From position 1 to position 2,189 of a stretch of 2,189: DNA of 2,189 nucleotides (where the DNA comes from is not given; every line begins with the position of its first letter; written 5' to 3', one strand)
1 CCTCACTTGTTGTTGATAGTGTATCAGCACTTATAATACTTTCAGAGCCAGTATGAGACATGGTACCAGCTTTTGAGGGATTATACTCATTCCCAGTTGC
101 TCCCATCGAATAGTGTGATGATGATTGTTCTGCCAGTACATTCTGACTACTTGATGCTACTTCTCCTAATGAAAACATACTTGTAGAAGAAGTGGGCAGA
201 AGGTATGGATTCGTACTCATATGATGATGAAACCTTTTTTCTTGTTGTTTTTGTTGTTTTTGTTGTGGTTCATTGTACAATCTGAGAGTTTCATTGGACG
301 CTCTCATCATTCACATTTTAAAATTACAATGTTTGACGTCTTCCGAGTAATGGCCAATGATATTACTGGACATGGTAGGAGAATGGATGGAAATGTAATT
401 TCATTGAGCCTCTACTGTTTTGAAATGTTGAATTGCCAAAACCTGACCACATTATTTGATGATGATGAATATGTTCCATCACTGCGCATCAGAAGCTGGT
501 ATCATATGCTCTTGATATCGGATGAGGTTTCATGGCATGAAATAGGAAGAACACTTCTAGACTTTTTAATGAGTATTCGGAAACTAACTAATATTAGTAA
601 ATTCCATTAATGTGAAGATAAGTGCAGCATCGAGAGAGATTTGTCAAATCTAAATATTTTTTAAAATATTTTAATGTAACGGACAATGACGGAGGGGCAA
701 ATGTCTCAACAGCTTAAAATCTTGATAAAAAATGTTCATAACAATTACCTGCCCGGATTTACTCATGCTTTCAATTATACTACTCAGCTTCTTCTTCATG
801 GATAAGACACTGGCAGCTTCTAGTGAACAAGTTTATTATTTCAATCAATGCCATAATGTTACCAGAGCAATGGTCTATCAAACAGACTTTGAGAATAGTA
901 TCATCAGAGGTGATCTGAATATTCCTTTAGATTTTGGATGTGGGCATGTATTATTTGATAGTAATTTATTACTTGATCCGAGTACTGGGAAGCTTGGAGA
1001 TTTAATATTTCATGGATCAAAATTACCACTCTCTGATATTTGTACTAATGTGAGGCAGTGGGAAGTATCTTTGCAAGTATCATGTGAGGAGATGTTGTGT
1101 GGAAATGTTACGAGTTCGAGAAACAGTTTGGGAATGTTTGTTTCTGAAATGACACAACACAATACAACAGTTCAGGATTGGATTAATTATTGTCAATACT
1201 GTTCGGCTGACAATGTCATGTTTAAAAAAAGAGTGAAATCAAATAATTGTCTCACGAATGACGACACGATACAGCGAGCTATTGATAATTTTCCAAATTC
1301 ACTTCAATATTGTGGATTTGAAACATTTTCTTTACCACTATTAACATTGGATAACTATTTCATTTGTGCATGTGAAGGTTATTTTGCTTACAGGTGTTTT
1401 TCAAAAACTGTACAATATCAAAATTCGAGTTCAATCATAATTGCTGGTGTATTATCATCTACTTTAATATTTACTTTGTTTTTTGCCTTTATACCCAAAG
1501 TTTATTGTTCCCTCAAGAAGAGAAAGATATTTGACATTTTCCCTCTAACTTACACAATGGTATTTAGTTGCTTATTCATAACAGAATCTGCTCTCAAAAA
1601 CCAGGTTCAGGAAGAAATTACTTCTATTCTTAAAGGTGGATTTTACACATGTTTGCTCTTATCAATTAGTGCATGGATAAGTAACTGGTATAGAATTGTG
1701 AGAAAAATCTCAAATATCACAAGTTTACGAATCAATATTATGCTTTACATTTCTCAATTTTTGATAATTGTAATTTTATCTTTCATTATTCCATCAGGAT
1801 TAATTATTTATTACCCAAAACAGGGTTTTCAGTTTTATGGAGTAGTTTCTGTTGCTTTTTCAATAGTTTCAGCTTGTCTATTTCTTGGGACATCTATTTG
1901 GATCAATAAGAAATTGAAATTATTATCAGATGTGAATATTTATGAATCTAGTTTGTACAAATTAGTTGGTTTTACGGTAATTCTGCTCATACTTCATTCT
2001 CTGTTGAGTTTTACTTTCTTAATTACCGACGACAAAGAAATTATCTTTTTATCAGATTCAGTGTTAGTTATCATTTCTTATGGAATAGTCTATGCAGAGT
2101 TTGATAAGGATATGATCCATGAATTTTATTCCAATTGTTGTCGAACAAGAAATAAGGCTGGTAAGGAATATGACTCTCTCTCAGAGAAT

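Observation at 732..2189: Largest gene in the window, a secreted-ectodomain + 7TM receptor-like protein, is missing from the ORF track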

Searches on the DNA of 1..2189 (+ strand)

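Call 15: search_dna_similar(query=window:1-2189:+, collection=phages, mode=distant)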
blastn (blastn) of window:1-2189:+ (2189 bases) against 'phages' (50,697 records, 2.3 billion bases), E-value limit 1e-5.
No match.

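Call 16: search_rna_families(source=window, threshold=evalue, max_evalue=1)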
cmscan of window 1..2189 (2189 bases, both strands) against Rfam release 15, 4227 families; matches with E-value up to 1: 3.
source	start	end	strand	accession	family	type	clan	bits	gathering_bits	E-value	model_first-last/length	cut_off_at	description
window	647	705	-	RF03161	S15-Flavobacteria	Cis-reg; leader;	CL00121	27.1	46.5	0.78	1-66/66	no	S15-Flavobacteria ribosomal protein leader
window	1521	1693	-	RF03159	RAGATH-7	Gene; sRNA;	-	19.9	111.8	0.14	1-208/208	no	RAGATH-7 RNA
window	1130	1153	-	RF01792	eiav_FSE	Cis-reg; frameshift_element;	-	19.1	40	0.17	1-35/35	no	ribosomal frameshift site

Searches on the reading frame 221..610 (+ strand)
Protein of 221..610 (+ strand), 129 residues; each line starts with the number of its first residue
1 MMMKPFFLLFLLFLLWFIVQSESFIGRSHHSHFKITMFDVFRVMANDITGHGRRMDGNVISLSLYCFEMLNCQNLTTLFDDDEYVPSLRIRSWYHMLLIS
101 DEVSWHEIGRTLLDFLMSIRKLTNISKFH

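Call 4: search_protein_families(library=pfam, proteins=[window:221-610:+], max_evalue=10)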
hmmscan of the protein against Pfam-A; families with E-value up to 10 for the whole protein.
window:221-610:+ (129 aa): 1 family
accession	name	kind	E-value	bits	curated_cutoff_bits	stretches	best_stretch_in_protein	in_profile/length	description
PF21976.1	SMIM43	-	0.12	12.8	27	1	6-19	15-28/63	Small integral membrane protein 43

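Call 12: find_encoding_contigs(protein=window:221-610:+, flank=10000)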
Protein window:221-610:+ (129 aa): no gene with exactly this product is on record in the collection.
